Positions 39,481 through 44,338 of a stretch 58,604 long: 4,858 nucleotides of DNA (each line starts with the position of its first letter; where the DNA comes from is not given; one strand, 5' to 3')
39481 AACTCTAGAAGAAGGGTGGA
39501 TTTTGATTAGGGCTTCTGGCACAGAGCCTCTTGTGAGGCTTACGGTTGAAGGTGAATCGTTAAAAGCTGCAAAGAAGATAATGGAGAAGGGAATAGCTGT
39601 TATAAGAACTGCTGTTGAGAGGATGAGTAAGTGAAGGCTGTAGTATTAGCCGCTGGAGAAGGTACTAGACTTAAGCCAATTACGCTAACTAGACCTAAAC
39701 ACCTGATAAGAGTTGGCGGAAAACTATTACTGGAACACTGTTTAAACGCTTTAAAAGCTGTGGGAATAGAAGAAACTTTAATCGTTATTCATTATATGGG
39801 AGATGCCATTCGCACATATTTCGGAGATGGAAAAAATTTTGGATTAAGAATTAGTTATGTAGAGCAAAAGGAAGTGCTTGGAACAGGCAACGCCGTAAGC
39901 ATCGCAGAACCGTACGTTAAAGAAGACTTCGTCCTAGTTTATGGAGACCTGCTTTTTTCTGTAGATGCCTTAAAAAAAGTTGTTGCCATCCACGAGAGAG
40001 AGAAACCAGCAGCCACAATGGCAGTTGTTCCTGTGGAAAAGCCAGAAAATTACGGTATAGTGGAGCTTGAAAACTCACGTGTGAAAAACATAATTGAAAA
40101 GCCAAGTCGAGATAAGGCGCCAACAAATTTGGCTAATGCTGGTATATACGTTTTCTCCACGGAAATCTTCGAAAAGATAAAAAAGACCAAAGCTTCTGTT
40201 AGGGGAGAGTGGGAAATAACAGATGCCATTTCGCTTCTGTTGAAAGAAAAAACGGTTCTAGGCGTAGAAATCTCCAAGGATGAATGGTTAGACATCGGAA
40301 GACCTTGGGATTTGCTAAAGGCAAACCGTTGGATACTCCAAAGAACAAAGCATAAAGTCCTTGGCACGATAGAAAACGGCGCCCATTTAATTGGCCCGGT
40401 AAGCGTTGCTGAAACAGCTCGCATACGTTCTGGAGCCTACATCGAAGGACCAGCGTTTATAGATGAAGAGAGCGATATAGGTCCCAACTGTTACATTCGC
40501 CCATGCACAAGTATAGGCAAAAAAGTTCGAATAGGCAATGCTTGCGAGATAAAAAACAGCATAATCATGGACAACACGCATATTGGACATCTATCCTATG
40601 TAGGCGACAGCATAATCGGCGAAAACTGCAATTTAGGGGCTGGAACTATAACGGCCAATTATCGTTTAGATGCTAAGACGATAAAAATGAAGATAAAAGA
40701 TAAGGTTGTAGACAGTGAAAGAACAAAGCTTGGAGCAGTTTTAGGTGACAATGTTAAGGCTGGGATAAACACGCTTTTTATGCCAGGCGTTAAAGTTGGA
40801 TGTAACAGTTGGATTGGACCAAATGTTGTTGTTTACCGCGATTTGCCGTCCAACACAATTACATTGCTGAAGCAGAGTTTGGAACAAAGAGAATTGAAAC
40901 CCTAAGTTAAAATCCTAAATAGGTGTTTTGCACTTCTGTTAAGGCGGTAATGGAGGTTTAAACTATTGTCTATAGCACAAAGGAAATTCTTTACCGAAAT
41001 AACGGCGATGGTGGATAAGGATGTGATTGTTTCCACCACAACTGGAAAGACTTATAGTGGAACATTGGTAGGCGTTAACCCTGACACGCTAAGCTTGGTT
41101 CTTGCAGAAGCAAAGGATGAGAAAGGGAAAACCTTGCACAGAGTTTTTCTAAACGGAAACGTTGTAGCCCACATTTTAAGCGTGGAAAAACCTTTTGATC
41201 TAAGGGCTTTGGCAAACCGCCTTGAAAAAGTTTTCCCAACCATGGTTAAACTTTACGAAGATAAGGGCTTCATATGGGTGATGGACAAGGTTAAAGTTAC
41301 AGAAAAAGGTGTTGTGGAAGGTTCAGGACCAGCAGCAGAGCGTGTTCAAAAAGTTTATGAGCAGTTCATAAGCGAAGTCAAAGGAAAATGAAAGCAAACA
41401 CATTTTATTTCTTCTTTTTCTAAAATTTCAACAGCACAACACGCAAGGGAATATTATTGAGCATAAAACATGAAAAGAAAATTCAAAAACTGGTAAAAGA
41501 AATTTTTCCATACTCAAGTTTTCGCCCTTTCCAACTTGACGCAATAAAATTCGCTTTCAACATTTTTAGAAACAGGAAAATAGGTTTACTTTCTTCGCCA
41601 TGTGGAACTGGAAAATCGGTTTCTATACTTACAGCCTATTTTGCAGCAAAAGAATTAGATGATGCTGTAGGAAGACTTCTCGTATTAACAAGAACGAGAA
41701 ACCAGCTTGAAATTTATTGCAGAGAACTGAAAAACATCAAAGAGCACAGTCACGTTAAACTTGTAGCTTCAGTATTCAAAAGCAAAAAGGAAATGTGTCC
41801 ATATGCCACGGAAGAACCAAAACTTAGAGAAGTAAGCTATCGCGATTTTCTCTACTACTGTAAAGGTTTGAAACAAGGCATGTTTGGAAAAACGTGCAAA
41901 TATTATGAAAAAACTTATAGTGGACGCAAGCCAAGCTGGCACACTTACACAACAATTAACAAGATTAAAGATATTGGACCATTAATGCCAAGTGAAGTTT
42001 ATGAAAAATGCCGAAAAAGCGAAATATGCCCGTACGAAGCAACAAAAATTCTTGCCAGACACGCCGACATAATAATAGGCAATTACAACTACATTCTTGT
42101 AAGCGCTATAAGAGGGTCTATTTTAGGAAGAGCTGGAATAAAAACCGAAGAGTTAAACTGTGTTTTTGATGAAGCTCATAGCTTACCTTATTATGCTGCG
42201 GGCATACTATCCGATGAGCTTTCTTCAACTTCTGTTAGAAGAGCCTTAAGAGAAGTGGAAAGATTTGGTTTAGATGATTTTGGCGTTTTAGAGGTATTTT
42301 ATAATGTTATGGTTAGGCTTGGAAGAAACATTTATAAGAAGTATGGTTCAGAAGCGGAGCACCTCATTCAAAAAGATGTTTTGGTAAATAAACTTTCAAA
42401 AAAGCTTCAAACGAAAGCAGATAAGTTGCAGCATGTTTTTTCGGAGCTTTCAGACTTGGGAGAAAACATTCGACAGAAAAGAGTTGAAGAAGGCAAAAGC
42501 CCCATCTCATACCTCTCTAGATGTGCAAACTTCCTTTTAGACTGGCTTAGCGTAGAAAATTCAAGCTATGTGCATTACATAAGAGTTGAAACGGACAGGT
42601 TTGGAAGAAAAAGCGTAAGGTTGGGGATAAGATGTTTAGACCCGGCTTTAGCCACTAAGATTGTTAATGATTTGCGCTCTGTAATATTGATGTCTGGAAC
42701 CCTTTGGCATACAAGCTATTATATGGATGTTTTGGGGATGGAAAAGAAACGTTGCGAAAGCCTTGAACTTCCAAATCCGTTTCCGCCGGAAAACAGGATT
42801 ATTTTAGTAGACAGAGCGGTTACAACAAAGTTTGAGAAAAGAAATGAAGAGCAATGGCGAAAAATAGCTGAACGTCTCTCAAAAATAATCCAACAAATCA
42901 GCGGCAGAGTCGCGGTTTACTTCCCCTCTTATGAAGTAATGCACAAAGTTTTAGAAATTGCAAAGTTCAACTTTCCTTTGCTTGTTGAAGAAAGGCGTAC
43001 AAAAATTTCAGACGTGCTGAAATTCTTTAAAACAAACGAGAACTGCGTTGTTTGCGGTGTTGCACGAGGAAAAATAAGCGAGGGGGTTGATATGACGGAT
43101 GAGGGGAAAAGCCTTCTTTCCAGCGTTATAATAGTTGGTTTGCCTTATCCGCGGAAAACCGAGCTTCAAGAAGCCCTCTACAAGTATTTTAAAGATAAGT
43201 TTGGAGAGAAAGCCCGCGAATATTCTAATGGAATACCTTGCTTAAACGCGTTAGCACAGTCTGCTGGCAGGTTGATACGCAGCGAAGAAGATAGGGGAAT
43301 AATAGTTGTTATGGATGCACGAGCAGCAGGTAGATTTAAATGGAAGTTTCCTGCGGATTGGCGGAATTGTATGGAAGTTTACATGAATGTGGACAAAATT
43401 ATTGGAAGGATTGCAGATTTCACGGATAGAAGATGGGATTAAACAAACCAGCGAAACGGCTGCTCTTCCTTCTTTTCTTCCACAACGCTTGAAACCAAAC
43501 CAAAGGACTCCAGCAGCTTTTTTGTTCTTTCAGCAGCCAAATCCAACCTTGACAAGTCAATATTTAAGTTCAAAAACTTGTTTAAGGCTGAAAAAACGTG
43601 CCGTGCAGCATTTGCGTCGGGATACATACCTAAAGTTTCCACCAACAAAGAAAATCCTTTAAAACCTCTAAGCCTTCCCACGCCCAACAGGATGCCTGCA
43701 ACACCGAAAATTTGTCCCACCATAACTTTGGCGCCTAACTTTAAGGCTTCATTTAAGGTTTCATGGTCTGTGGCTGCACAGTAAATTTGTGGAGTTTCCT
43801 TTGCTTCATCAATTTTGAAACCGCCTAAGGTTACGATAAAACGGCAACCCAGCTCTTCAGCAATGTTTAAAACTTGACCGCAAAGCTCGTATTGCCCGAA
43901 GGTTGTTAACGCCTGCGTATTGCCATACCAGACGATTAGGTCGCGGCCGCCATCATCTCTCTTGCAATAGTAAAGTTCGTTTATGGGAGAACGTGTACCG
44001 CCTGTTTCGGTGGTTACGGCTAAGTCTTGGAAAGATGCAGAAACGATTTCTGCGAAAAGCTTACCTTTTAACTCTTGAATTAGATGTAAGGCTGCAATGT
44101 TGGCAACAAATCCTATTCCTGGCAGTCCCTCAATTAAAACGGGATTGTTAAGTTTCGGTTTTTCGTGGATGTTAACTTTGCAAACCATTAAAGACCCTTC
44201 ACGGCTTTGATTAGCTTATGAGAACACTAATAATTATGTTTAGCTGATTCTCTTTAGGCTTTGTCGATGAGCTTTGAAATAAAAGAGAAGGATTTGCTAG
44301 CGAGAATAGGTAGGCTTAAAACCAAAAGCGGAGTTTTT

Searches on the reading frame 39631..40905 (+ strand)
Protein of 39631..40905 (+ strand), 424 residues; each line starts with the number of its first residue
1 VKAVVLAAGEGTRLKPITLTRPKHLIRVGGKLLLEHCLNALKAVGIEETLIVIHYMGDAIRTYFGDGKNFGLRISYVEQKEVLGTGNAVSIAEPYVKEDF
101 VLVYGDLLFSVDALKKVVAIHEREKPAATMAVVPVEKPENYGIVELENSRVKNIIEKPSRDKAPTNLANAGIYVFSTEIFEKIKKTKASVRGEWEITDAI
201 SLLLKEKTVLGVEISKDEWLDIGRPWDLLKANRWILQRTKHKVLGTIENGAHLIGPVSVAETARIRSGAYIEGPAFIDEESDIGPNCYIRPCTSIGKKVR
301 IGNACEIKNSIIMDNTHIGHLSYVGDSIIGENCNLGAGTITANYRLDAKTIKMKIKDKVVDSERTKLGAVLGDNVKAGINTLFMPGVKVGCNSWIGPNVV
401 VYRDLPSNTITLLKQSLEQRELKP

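Call 30: search_protein_families(library=pfam, proteins=[window:39631-40905:+], max_evalue=0.001)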
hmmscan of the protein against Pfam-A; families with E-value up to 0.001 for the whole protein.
window:39631-40905:+ (424 aa): 9 families
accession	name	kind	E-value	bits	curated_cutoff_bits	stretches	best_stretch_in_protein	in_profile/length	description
PF00483.29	NTP_transferase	-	7.3e-49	167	21.2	1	2-236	1-243/245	Nucleotidyl transferase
PF00132.30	Hexapep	-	1.8e-19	68.9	27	3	309-340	1-33/36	Bacterial transferase hexapeptide (six repeats)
PF25084.1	LbH_EIF2B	-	1.2e-12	48.2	54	1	262-340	9-86/105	EIF2B subunit epsilon LbH domain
PF12804.13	NTP_transf_3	-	6.2e-12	46.4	27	1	3-133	1-123/160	MobA-like NTP transferase domain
PF25087.1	GMPPB_C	-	2.8e-06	27.4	39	1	273-338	3-68/110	GMPPB C-terminal domain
PF24894.1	Hexapep_GlmU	-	3.7e-06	27.4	23.3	1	295-351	37-94/104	GlmU-like, C-terminal hexapeptide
PF01128.25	IspD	-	6.3e-06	26.5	27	1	2-232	2-216/221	2-C-methyl-D-erythritol 4-phosphate cytidylyltransferase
PF14602.12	Hexapep_2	-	2.4e-05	24.4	27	0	328-340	3-15/34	Hexapeptide repeat of succinyl-transferase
PF07959.18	Fucose_pyrophosphorylase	-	0.00015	21.2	34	0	302-360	282-340/418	Fucose pyrophosphorylase domain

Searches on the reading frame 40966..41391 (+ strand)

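Call 30: search_protein_families(library=pfam, proteins=[window:40966-41391:+], max_evalue=0.001)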
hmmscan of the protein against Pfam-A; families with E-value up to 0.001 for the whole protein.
window:40966-41391:+ (141 aa): 3 families
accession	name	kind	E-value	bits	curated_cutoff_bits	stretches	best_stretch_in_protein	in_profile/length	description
PF14894.11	Lsm_C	-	7.3e-20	71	27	1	78-137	3-61/63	Lsm C-terminal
PF01423.28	LSM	-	1.8e-05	24.8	23.4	1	13-70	4-64/66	LSM domain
PF14438.12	SM-ATX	-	4.7e-05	23.9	29.8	1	11-51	7-48/81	Ataxin 2 SM domain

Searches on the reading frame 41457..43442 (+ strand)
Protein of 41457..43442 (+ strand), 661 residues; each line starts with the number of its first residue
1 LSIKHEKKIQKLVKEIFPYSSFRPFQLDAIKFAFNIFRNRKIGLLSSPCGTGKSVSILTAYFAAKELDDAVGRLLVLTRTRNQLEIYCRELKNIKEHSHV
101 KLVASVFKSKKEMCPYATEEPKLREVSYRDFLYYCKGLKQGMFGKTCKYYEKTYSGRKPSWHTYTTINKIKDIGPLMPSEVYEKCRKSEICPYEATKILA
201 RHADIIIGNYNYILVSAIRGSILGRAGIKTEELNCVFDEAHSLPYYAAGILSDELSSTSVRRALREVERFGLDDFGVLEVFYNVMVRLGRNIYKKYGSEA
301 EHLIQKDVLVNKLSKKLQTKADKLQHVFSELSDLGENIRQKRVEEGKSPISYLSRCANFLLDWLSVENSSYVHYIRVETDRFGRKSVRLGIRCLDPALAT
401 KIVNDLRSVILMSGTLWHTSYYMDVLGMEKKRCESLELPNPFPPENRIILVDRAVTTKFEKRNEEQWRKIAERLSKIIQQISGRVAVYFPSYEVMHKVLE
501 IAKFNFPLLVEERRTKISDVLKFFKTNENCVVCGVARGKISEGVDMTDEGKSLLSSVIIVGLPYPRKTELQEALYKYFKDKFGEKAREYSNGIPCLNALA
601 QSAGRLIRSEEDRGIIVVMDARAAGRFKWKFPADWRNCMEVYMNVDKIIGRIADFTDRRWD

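Call 30: search_protein_families(library=pfam, proteins=[window:41457-43442:+], max_evalue=0.001)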
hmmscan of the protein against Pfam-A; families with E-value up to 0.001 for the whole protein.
window:41457-43442:+ (661 aa): 4 families
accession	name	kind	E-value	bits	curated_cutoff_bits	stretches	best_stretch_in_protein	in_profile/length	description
PF13307.12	Helicase_C_2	-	1.4e-34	120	25.3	1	475-637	2-169/170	Helicase C-terminal domain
PF06777.17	HBB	-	3.8e-27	95.6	30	1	279-460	14-189/190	Helical and beta-bridge domain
PF06733.21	DEAD_2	-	3.1e-22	79.5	21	1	78-259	3-171/172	DEAD_2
PF04851.21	ResIII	-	0.00019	21.8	22.5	0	22-101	4-83/164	Type III restriction enzyme, res subunit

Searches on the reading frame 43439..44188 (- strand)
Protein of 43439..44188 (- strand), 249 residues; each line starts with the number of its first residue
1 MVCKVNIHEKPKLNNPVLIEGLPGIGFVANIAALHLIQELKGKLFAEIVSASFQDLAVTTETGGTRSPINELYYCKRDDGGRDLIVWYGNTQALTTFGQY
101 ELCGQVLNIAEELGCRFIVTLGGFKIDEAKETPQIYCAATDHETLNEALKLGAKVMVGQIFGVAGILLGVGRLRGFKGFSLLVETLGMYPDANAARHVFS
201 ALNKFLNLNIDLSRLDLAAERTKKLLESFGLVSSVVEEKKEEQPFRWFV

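Call 30: search_protein_families(library=pfam, proteins=[window:43439-44188:-], max_evalue=0.001)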
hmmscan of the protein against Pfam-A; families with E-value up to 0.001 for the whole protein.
window:43439-44188:- (249 aa): 1 family
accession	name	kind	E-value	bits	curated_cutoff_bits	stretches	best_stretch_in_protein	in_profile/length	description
PF09754.15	PAC2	-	1.2e-37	130.2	25.8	1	18-227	1-212/215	PAC2 family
